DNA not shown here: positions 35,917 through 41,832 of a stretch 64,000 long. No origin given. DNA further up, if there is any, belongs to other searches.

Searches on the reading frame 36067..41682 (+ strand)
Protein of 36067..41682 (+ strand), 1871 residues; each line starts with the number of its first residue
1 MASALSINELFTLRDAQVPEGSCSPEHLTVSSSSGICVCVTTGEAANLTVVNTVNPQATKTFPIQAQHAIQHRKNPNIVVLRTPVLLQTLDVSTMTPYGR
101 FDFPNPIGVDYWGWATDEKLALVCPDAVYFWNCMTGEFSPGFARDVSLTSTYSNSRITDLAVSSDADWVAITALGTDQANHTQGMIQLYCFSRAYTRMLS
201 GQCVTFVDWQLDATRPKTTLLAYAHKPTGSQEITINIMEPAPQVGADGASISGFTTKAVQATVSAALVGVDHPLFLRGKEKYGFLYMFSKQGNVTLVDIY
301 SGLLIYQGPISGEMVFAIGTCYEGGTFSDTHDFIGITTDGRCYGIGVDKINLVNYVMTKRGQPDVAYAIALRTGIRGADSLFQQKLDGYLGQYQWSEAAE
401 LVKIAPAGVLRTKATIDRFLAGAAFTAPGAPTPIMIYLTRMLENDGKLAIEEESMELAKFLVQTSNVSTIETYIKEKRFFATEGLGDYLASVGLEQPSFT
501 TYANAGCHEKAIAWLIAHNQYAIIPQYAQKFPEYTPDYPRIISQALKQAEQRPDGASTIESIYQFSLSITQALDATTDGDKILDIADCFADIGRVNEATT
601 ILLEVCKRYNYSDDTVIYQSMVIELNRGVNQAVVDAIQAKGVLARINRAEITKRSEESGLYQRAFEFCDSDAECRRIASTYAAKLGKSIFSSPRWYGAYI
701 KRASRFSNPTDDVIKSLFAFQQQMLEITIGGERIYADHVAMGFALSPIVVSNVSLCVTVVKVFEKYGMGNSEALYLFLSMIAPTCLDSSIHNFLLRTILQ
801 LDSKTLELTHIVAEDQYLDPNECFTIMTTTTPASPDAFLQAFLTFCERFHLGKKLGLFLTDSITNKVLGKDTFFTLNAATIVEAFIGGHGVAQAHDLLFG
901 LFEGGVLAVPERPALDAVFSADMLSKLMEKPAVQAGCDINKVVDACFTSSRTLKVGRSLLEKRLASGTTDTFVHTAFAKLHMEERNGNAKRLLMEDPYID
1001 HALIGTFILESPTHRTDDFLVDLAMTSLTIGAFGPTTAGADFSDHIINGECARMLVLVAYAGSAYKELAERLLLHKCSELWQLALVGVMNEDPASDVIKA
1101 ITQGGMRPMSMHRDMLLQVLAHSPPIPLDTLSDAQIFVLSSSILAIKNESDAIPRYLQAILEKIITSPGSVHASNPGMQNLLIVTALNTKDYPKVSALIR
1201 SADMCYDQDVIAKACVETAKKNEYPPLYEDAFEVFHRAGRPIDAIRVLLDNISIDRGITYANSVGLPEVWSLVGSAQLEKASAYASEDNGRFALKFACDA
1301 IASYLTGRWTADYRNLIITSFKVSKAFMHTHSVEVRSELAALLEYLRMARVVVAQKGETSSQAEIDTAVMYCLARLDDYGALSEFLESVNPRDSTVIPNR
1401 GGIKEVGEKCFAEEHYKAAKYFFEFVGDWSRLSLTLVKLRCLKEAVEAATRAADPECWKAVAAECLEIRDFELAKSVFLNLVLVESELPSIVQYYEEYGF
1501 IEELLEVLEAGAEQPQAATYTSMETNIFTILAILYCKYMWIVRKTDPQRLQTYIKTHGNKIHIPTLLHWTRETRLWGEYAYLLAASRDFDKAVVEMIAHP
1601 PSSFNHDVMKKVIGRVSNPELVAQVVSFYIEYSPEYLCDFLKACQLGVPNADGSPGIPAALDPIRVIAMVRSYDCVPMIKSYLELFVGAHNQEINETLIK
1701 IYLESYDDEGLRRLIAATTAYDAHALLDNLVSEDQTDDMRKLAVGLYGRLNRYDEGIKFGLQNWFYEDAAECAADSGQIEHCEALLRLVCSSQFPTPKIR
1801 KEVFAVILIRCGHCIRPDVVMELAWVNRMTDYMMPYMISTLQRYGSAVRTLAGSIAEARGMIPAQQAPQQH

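Call 67: search_protein_families(library=pfam, proteins=[window:36067-41682:+], max_evalue=0.001)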
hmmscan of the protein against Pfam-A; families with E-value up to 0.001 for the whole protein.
window:36067-41682:+ (1871 aa): 2 families
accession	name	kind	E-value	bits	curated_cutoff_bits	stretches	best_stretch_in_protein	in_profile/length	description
PF00637.26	Clathrin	-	9.7e-69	230.1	29.6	4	1483-1635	5-141/143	Region in Clathrin and VPS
PF13838.12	Clathrin_H_link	-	1.9e-12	47.4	27.8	1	374-438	1-63/66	Clathrin-H-link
